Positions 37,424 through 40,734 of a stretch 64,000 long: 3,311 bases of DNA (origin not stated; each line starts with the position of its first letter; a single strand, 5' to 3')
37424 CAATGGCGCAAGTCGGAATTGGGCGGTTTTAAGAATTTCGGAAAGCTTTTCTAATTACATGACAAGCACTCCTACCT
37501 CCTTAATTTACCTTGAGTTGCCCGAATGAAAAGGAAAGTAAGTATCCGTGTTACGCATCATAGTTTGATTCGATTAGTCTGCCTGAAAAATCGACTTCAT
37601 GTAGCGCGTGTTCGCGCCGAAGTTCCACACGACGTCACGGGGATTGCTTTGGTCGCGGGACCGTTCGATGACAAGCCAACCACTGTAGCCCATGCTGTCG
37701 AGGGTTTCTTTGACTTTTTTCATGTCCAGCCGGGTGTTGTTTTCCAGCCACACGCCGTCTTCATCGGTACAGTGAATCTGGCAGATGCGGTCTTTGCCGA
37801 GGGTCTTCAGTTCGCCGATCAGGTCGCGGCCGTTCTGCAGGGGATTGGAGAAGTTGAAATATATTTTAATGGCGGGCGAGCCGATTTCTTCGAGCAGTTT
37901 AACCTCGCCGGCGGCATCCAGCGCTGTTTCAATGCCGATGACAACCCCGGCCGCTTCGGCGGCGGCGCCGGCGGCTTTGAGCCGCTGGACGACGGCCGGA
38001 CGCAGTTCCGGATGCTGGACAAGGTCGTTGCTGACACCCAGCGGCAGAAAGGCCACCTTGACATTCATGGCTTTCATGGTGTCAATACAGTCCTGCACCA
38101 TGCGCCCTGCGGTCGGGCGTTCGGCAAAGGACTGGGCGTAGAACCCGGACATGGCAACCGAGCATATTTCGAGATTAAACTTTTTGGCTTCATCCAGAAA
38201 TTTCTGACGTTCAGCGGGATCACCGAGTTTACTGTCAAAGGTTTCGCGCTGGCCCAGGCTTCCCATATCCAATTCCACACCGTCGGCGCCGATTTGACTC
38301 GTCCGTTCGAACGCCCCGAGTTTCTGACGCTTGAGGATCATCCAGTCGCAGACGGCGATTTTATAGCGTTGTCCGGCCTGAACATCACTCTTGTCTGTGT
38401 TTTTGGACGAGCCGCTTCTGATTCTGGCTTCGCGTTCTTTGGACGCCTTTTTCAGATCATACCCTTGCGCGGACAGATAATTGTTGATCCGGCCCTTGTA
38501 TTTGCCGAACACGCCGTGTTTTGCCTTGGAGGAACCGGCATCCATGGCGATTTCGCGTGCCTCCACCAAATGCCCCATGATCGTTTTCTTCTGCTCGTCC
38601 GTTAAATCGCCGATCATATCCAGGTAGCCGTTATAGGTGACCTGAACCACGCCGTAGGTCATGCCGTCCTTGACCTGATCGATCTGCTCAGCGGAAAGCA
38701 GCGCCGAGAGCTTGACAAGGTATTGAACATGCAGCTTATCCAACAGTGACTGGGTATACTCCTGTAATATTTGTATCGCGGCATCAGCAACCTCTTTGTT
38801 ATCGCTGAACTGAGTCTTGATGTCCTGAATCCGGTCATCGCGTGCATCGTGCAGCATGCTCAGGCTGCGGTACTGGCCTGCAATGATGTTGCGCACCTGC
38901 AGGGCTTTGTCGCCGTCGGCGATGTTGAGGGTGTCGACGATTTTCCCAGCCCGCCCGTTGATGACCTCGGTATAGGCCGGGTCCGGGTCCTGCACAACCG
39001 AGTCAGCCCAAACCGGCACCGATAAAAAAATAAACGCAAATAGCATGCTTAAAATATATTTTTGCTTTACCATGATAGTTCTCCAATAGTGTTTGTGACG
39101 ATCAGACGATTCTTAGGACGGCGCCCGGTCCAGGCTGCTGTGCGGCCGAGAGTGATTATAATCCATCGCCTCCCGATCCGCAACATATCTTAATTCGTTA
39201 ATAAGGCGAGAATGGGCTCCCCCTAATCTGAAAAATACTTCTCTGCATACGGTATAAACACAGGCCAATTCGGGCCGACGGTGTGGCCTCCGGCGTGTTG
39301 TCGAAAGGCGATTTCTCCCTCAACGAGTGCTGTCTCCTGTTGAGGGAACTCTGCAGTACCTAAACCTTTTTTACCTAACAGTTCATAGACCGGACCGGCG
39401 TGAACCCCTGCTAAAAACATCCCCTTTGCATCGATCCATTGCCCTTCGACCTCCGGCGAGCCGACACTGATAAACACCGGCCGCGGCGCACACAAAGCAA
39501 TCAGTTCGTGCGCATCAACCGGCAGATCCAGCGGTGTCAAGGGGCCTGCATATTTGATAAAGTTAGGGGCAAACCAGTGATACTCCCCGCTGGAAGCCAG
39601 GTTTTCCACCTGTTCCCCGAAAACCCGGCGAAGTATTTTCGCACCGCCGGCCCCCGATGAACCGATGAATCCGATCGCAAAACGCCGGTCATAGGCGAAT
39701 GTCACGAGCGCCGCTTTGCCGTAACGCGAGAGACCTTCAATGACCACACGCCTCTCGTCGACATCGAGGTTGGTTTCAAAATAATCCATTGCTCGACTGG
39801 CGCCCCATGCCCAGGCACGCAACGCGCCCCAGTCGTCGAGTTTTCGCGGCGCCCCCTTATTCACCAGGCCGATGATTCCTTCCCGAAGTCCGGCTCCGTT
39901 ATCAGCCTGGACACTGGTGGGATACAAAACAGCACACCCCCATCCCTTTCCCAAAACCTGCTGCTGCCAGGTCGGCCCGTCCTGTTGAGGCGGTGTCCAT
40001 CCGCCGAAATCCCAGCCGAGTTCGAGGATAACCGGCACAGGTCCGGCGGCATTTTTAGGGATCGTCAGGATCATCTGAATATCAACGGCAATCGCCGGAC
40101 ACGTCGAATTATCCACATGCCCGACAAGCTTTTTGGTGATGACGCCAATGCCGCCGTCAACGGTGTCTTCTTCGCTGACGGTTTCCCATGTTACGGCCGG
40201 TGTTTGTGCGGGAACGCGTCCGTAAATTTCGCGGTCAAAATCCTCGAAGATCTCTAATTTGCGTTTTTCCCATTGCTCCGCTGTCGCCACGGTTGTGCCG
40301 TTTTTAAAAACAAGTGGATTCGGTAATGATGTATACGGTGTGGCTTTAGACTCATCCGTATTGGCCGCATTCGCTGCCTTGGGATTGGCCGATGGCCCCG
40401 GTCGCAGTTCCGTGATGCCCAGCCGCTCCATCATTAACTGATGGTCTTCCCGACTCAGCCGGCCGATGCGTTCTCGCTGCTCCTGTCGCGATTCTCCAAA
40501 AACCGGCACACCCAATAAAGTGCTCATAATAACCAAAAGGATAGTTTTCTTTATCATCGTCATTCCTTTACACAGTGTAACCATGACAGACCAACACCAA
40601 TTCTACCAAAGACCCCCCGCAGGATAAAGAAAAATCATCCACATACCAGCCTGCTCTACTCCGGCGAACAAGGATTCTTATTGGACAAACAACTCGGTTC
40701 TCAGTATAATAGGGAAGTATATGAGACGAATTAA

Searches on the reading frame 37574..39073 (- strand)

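Call 63: search_protein_families(library=pfam, proteins=[window:37574-39073:-], max_evalue=0.00001)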
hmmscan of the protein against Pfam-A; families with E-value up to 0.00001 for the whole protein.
window:37574-39073:- (499 aa): 2 families
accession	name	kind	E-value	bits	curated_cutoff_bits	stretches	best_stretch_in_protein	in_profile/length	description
PF12875.12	DUF3826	-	4.2e-65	219.8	25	1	36-219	2-185/186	Protein of unknown function (DUF3826)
PF01261.30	AP_endonuc_2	-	1.2e-24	87.9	31.1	1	255-478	1-234/249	Xylose isomerase-like TIM barrel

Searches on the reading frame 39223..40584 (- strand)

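Call 9: search_protein_families(library=pfam, proteins=[window:39223-40584:-])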
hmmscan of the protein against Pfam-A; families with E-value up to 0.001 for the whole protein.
window:39223-40584:- (453 aa): 1 family
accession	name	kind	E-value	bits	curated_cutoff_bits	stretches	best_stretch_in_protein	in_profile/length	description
PF22244.2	GCE_fung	-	4.3e-28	99.2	27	1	251-404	76-231/231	Glucuronyl esterase, fungi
